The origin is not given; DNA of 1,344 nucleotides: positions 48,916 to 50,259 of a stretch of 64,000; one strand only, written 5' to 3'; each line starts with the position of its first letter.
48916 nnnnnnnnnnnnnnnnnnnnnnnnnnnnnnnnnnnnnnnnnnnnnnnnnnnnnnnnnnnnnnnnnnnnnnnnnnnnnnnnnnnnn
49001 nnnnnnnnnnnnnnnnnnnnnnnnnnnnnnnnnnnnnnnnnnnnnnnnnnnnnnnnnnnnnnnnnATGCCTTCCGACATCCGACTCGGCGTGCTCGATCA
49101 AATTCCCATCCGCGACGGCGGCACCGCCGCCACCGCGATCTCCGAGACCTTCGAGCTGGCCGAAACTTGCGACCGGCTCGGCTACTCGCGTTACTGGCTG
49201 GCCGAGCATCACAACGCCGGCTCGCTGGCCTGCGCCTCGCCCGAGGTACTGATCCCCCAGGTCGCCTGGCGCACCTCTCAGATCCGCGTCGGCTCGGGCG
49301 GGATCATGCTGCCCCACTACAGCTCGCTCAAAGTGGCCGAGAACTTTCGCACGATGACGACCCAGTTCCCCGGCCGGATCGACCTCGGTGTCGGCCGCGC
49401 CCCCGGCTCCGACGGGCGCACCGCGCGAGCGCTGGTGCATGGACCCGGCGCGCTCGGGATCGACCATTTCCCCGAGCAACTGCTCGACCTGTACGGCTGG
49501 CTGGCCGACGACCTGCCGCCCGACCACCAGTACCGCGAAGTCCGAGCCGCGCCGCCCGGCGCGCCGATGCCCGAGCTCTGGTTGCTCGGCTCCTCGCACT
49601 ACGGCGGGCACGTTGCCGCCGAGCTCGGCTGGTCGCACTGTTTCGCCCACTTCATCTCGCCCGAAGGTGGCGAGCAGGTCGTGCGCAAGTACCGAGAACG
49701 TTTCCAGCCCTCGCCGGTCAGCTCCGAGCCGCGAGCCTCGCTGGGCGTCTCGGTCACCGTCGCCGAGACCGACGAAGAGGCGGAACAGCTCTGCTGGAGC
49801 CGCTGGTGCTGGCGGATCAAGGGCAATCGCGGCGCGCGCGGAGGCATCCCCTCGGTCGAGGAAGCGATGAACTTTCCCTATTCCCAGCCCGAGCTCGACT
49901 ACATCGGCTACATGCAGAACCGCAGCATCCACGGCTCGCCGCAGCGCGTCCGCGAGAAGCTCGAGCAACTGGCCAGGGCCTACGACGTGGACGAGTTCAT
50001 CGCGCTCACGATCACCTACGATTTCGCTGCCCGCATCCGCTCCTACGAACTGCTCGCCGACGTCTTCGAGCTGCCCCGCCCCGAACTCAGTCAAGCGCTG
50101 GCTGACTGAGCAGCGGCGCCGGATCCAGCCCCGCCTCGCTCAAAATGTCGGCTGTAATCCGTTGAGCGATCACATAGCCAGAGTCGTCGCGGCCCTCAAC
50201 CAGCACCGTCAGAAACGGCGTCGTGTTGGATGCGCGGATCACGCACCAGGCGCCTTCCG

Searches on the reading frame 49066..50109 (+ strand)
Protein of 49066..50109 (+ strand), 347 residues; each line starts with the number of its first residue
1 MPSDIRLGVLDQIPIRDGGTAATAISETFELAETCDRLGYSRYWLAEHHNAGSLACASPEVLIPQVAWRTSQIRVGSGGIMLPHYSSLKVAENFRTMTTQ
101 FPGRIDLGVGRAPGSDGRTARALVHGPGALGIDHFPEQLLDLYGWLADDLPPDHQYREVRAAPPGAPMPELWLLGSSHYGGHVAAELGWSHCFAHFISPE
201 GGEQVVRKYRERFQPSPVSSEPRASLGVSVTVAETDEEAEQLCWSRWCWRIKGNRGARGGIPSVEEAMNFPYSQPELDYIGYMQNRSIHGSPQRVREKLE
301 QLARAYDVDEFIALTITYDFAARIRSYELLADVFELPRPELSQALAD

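Call 30: find_encoding_contigs(protein=window:49066-50109:+, flank=10000, max_places=10)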
Protein window:49066-50109:+ (347 aa): 2 contigs read that carry it; 1 place shown.
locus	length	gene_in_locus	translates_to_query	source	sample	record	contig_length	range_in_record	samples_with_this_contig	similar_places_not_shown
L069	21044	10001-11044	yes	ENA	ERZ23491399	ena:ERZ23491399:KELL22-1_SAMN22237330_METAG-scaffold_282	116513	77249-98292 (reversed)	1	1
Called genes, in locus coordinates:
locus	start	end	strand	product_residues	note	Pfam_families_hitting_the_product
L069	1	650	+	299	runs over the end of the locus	PF10340:Say1_Mug180, PF20434:BD-FAE, PF07859:Abhydrolase_3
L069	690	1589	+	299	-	PF10340:Say1_Mug180, PF20434:BD-FAE, PF07859:Abhydrolase_3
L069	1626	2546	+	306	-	PF10340:Say1_Mug180 (weak), PF20434:BD-FAE, PF07859:Abhydrolase_3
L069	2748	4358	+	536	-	PF00916:Sulfate_transp, PF01740:STAS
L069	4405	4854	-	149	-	PF04343:DUF488, PF22751:DUF488-N3a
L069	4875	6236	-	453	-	PF02550:AcetylCoA_hydro (weak), PF13336:AcetylCoA_hyd_C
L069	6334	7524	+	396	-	PF00296:Bac_luciferase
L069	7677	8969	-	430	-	PF00155:Aminotran_1_2, PF12897:Asp_aminotransf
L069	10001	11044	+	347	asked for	PF00296:Bac_luciferase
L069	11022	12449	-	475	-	PF02878:PGM_PMM_I, PF02879:PGM_PMM_II, PF02880:PGM_PMM_III, PF00408:PGM_PMM_IV (weak)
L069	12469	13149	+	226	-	-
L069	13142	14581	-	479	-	PF02878:PGM_PMM_I, PF02879:PGM_PMM_II, PF02880:PGM_PMM_III, PF00408:PGM_PMM_IV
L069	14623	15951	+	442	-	-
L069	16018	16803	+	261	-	PF00561:Abhydrolase_1, PF12697:Abhydrolase_6, PF12146:Hydrolase_4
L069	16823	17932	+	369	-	PF10094:DUF2332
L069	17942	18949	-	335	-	PF00296:Bac_luciferase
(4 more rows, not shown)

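Call 35: find_homologous_proteins(query=window:49066-50109:+, max_evalue=1e-30)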
Query window:49066-50109:+ (347 aa): 7986 proteins with E <= 1e-30 among 8000 candidates; the best 120 are listed.
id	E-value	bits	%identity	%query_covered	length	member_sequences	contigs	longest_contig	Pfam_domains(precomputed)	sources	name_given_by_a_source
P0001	1.4e-220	750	92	99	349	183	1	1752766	PF00296.27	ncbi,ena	-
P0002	8.3e-205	698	87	97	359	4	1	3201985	PF00296.27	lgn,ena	-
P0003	7.8e-199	679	86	96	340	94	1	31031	PF00296.27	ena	-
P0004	2.1e-198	677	85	97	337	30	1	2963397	PF00296.27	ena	-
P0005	3.6e-198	676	86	96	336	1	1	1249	PF00296.27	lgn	-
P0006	4.4e-192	656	82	97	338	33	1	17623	PF00296.27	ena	-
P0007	5.3e-188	643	80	96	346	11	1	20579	PF00296.27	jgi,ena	-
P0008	4.4e-162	558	93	74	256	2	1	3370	PF00296.27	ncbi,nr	ncbi:MAG: LLM class flavin-dependent oxidoreductase, partial [Chloroflexi bacterium]|nr:LLM class fl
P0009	1.6e-160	553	73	96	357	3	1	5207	PF00296.27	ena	-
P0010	6.1e-158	544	69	96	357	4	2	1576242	PF00296.27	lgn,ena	-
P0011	1.6e-156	539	70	98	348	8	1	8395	PF00296.27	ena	-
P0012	1.0e-153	530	71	94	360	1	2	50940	PF00296.27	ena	-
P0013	1.9e-151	523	71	95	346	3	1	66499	PF00296.27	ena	-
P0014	2.8e-150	519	68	96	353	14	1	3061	PF00296.27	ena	-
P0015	2.9e-150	519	70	95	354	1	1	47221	PF00296.27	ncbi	-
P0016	3.9e-148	512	93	67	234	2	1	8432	PF00296.27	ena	-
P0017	6.8e-148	511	69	96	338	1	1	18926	PF00296.27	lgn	-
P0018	4.1e-147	508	66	96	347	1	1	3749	PF00296.27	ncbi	-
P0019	7.9e-147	507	70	94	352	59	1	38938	PF00296.27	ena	-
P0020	1.2e-146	507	63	96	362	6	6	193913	PF00296.27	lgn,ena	-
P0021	1.2e-146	507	66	99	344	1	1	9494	PF00296.27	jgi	jgi:luciferase family oxidoreductase group 1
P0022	2.4e-146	506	68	95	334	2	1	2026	PF00296.27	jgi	jgi:luciferase family oxidoreductase group 1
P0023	2.8e-146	506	67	96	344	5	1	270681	PF00296.27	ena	-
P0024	3.2e-146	505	69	95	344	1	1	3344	PF00296.27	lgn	-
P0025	3.4e-146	505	67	97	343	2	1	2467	PF00296.27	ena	-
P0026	4.4e-146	505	66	96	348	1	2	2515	PF00296.27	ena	-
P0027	4.6e-146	505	67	96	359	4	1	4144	PF00296.27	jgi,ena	-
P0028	7.0e-146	504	65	94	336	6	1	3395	PF00296.27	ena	-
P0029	1.2e-144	500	64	96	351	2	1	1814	PF00296.27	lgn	-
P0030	1.7e-144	500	67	95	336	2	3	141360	PF00296.27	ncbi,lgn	-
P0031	7.1e-144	498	67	95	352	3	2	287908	PF00296.27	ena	-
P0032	9.1e-144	497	65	96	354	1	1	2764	PF00296.27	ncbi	-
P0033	1.7e-143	496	65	96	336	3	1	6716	PF00296.27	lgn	-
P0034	1.9e-143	496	64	96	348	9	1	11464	PF00296.27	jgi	-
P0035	1.9e-143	496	95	65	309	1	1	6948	PF00296.27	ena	-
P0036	8.2e-143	494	67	96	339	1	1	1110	PF00296.27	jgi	jgi:luciferase family oxidoreductase group 1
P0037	1.5e-142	493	64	96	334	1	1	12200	PF00296.27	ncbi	-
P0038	2.2e-142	493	65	98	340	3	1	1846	PF00296.27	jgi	jgi:luciferase family oxidoreductase group 1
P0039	3.4e-142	492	64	97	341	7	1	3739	PF00296.27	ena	-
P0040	5.4e-142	492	65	94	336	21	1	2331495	PF00296.27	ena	-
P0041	5.8e-142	491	64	96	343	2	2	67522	PF00296.27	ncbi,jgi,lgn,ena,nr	ncbi:MAG TPA: LLM class flavin-dependent oxidoreductase [Dehalococcoidia bacterium]|nr:LLM class fla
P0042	1.1e-141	490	65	97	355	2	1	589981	PF00296.27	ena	-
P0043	2.2e-141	490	66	96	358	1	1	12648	PF00296.27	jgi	jgi:luciferase family oxidoreductase group 1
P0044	2.5e-141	489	63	96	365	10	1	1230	PF00296.27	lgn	-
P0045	8.7e-141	488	64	96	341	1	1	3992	PF00296.27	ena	-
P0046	9.5e-141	487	65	96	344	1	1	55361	PF00296.27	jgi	jgi:luciferase family oxidoreductase group 1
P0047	1.6e-140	487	66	95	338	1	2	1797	PF00296.27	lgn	-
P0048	3.9e-140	485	64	96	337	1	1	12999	PF00296.27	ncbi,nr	ncbi:hypothetical protein AYO38_08090 [bacterium SCGC AG-212-C10]|nr:hypothetical protein AYO38_0809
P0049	4.6e-140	485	64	96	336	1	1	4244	PF00296.27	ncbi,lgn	-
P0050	8.0e-140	484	63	97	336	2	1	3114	PF00296.27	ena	-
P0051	1.0e-139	484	64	98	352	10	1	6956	PF00296.27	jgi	jgi:luciferase family oxidoreductase group 1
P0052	3.9e-139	482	64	96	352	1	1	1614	PF00296.27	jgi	-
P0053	3.9e-139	482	64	96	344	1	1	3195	PF00296.27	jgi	jgi:luciferase family oxidoreductase group 1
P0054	5.0e-139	482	64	96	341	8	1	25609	PF00296.27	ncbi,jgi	-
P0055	7.6e-139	481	62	97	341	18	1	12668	PF00296.27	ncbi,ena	-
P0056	4.2e-138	479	65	97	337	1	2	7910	PF00296.27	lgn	-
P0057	4.6e-138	479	63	95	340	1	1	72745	PF00296.27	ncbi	ncbi:MAG: LLM class flavin-dependent oxidoreductase [Dehalococcoidia bacterium]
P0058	6.6e-138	478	63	96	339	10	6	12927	PF00296.27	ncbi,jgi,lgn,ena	-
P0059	7.1e-138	478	63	96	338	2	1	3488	PF00296.27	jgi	jgi:luciferase family oxidoreductase group 1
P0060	7.5e-138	478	64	97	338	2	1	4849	PF00296.27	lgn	-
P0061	7.6e-138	478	64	96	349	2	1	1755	PF00296.27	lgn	-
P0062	9.3e-138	478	62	97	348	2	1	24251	PF00296.27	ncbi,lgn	ncbi:MAG: LLM class flavin-dependent oxidoreductase [Tepidiformaceae bacterium]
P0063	1.8e-137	477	64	96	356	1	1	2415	PF00296.27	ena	-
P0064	2.1e-137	476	61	97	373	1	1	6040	PF00296.27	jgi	jgi:luciferase family oxidoreductase group 1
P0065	2.8e-137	476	66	95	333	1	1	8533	PF00296.27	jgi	jgi:luciferase family oxidoreductase group 1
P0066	3.8e-137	476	64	95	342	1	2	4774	PF00296.27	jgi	jgi:luciferase family oxidoreductase group 1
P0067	4.0e-137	475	62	96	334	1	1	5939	PF00296.27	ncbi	ncbi:MAG: LLM class flavin-dependent oxidoreductase [Dehalococcoidia bacterium]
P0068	1.1e-136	474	62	96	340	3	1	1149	PF00296.27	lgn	-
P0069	1.5e-136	474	64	95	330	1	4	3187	PF00296.27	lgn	-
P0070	1.5e-136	474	62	99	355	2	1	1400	PF00296.27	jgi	-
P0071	2.4e-136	473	64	95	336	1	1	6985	PF00296.27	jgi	jgi:luciferase family oxidoreductase group 1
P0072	2.8e-136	473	62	96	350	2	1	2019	PF00296.27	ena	-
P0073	3.4e-136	472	63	96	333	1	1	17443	PF00296.27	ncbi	-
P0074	8.9e-136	471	62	96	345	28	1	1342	PF00296.27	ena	-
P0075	9.5e-136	471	62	96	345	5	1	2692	PF00296.27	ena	-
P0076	1.4e-135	470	62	96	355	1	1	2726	PF00296.27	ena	-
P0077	2.4e-135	470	62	97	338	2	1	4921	PF00296.27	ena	-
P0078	3.9e-135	469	63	95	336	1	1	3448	PF00296.27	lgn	-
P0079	7.2e-135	468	62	96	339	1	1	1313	PF00296.27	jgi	jgi:luciferase family oxidoreductase group 1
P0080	8.4e-135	468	63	96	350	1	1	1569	PF00296.27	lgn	-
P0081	9.9e-135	468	62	95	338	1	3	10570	PF00296.27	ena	-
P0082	1.2e-134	467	62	96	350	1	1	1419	PF00296.27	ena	-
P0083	1.3e-134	467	63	96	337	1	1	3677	PF00296.27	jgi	jgi:luciferase family oxidoreductase group 1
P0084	1.9e-134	467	61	97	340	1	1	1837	PF00296.27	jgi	-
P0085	2.0e-134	467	63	96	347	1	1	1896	PF00296.27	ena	-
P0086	2.8e-134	466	62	96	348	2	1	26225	PF00296.27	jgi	jgi:luciferase family oxidoreductase group 1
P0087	2.8e-134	466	62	93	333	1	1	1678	PF00296.27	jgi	-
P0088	3.2e-134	466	62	97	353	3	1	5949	PF00296.27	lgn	-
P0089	4.2e-134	466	61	96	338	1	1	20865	PF00296.27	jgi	jgi:luciferase family oxidoreductase group 1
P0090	4.2e-134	466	62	97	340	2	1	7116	PF00296.27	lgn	-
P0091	4.3e-134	466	61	96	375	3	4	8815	PF00296.27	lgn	-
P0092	5.2e-134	465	62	95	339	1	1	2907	PF00296.27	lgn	-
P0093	7.5e-134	465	63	95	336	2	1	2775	PF00296.27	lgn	-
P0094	7.7e-134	465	64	95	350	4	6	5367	PF00296.27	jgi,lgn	jgi:luciferase family oxidoreductase group 1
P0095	9.6e-134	464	63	95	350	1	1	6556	PF00296.27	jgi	jgi:luciferase family oxidoreductase group 1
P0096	9.8e-134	464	61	97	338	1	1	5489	PF00296.27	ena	-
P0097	2.2e-133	463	61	97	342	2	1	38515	PF00296.27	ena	-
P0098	2.3e-133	463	63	95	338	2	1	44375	PF00296.27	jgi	jgi:luciferase family oxidoreductase group 1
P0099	3.2e-133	463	63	96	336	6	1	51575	PF00296.27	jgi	jgi:luciferase family oxidoreductase group 1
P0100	3.6e-133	462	61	97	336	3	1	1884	PF00296.27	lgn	-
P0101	4.3e-133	462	62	97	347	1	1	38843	PF00296.27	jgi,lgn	-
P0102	4.4e-133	462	63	96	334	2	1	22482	PF00296.27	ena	-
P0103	4.6e-133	462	63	96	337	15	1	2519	PF00296.27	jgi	jgi:luciferase family oxidoreductase group 1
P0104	5.9e-133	462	63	96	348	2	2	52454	PF00296.27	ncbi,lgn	-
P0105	6.9e-133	462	62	97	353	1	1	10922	PF00296.27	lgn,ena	-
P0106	8.1e-133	461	61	95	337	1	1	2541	PF00296.27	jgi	jgi:luciferase family oxidoreductase group 1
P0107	1.5e-132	461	62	96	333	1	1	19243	PF00296.27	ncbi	ncbi:MAG: LLM class flavin-dependent oxidoreductase [Dehalococcoidia bacterium]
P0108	1.9e-132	460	63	96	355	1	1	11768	PF00296.27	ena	-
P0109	2.0e-132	460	62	96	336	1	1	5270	PF00296.27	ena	-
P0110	2.6e-132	460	61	97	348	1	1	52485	PF00296.27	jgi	jgi:luciferase family oxidoreductase group 1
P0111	3.2e-132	459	63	95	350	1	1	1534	PF00296.27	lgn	-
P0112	3.3e-132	459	61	96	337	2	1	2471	PF00296.27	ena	-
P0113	3.5e-132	459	60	96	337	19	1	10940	PF00296.27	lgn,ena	-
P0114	3.6e-132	459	62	94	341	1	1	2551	PF00296.27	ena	-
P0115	4.1e-132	459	60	96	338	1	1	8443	PF00296.27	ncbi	-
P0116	5.1e-132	459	61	97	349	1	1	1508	PF00296.27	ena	-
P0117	8.2e-132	458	63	96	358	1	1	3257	PF00296.27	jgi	jgi:luciferase family oxidoreductase group 1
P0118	8.7e-132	458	62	97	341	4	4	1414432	PF00296.27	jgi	jgi:luciferase family oxidoreductase group 1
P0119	1.1e-131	458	61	98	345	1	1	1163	PF00296.27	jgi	jgi:luciferase family oxidoreductase group 1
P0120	1.5e-131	457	62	99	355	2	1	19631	PF00296.27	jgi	jgi:luciferase family oxidoreductase group 1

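Call 36: find_encoding_contigs(protein=P0001, flank=10000, max_places=4)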
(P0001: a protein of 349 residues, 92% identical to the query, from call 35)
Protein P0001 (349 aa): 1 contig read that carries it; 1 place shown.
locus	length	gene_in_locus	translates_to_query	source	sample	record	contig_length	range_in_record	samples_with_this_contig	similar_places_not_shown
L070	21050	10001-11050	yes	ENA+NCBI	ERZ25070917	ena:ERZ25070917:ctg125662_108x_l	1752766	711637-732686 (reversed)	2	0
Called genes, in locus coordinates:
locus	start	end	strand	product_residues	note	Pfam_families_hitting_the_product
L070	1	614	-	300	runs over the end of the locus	PF00296:Bac_luciferase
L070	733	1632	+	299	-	PF10340:Say1_Mug180 (weak), PF20434:BD-FAE, PF07859:Abhydrolase_3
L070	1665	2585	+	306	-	PF10340:Say1_Mug180 (weak), PF20434:BD-FAE, PF07859:Abhydrolase_3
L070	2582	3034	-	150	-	PF04343:DUF488, PF22751:DUF488-N3a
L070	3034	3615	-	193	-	PF04343:DUF488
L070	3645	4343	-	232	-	PF22557:DuOB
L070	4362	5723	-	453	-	PF02550:AcetylCoA_hydro, PF13336:AcetylCoA_hyd_C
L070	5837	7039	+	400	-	PF00296:Bac_luciferase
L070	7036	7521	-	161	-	-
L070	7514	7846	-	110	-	-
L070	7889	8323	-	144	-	PF01863:YgjP-like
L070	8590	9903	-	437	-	PF00155:Aminotran_1_2, PF12897:Asp_aminotransf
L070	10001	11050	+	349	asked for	PF00296:Bac_luciferase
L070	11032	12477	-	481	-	PF02878:PGM_PMM_I, PF02879:PGM_PMM_II, PF02880:PGM_PMM_III, PF00408:PGM_PMM_IV (weak)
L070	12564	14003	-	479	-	PF02878:PGM_PMM_I, PF02879:PGM_PMM_II, PF02880:PGM_PMM_III, PF00408:PGM_PMM_IV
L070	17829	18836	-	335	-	PF00296:Bac_luciferase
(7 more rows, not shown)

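Call 37: find_encoding_contigs(protein=P0002, flank=10000, max_places=4)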
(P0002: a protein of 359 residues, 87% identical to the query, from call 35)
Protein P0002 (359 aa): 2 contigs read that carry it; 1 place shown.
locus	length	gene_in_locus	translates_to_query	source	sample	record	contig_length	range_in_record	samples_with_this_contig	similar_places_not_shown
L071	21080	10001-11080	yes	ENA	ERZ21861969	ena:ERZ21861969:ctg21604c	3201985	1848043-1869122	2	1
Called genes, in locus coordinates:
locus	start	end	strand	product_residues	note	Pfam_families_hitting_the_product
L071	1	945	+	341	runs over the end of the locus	PF04055:Radical_SAM, PF06463:Mob_synth_C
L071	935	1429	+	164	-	PF01967:MoaC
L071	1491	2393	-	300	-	PF00296:Bac_luciferase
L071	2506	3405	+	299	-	PF10340:Say1_Mug180, PF20434:BD-FAE, PF07859:Abhydrolase_3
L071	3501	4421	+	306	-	PF10340:Say1_Mug180 (weak), PF20434:BD-FAE, PF07859:Abhydrolase_3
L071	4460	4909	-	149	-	PF04343:DUF488, PF22751:DUF488-N3a, PF22752:DUF488-N3i (weak)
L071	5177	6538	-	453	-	PF02550:AcetylCoA_hydro (weak), PF13336:AcetylCoA_hyd_C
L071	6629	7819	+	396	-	PF00296:Bac_luciferase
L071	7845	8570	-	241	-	PF01863:YgjP-like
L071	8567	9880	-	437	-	PF00155:Aminotran_1_2, PF12897:Asp_aminotransf (weak)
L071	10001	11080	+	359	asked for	PF00296:Bac_luciferase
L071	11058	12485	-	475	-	PF02878:PGM_PMM_I, PF02879:PGM_PMM_II, PF02880:PGM_PMM_III, PF00408:PGM_PMM_IV (weak)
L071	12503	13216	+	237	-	-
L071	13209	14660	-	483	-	PF02878:PGM_PMM_I, PF02879:PGM_PMM_II, PF02880:PGM_PMM_III, PF00408:PGM_PMM_IV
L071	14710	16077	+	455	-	-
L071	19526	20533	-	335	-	PF00296:Bac_luciferase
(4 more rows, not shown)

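Call 38: find_encoding_contigs(protein=P0004, flank=10000, max_places=4)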
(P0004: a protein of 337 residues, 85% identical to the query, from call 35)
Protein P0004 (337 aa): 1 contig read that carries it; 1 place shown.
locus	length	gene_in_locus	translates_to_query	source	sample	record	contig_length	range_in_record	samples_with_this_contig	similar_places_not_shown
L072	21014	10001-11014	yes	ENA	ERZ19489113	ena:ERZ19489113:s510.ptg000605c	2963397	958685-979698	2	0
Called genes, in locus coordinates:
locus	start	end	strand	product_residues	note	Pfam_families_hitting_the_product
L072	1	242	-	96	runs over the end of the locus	-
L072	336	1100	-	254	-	-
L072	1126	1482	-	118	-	-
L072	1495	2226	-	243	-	-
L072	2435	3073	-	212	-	-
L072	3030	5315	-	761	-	PF05175:MTS (faint), PF07669:Eco57I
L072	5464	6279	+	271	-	PF00378:ECH_1, PF16113:ECH_2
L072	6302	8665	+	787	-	PF02515:CoA_transf_3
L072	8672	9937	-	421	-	PF00155:Aminotran_1_2, PF12897:Asp_aminotransf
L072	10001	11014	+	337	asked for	PF00296:Bac_luciferase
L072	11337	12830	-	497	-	PF02878:PGM_PMM_I, PF02879:PGM_PMM_II, PF02880:PGM_PMM_III, PF00408:PGM_PMM_IV (weak)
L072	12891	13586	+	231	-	-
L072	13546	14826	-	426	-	PF02878:PGM_PMM_I, PF02879:PGM_PMM_II, PF02880:PGM_PMM_III, PF00408:PGM_PMM_IV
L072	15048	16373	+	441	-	-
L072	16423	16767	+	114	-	-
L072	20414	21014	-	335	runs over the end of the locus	PF00296:Bac_luciferase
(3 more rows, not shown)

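Call 39: find_encoding_contigs(protein=P0010, flank=10000, max_places=4)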
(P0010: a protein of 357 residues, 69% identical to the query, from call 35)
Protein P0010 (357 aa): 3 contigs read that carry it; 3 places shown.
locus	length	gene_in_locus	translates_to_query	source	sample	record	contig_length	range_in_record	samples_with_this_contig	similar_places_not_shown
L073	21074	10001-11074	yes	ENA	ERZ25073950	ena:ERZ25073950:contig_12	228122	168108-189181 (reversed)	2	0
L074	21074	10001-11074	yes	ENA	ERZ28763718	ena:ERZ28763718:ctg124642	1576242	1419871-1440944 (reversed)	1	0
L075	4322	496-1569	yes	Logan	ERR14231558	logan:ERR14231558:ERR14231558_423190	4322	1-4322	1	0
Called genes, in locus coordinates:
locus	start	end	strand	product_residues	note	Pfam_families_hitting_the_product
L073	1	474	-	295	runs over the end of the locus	PF13240:Zn_Ribbon_1 (weak), PF01522:Polysacc_deac_1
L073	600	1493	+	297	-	PF00480:ROK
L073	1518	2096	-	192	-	PF25160:LdpA_Fe-S-bd (faint), PF14697:Fer4_21 (faint), PF13237:Fer4_10 (weak), PF12838:Fer4_7, PF13187:Fer4_9, PF13484:Fer4_16 (weak), PF12797:Fer4_2 (weak), PF00037:Fer4, +2 more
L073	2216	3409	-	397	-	PF00144:Beta-lactamase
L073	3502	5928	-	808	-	PF02515:CoA_transf_3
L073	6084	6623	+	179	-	PF00583:Acetyltransf_1, PF13673:Acetyltransf_10, PF13508:Acetyltransf_7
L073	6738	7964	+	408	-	PF02515:CoA_transf_3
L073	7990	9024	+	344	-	PF00296:Bac_luciferase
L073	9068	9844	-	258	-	PF00378:ECH_1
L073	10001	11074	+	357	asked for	PF00296:Bac_luciferase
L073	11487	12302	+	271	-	PF07452:CHRD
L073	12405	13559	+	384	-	PF01266:DAO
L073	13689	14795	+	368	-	PF00296:Bac_luciferase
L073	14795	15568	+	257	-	PF06314:ADC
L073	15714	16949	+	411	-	PF02515:CoA_transf_3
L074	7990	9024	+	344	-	PF00296:Bac_luciferase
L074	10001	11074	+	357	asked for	PF00296:Bac_luciferase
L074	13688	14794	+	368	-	PF00296:Bac_luciferase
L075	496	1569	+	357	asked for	PF00296:Bac_luciferase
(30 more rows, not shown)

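Call 93: search_protein_families(library=pfam, proteins=[window:49066-50109:+], max_evalue=0.00001)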
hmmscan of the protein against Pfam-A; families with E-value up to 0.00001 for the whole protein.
window:49066-50109:+ (347 aa): 1 family
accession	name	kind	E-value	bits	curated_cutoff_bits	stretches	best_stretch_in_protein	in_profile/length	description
PF00296.26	Bac_luciferase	-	2.3e-31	109.7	27.9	1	6-305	2-310/314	Luciferase-like monooxygenase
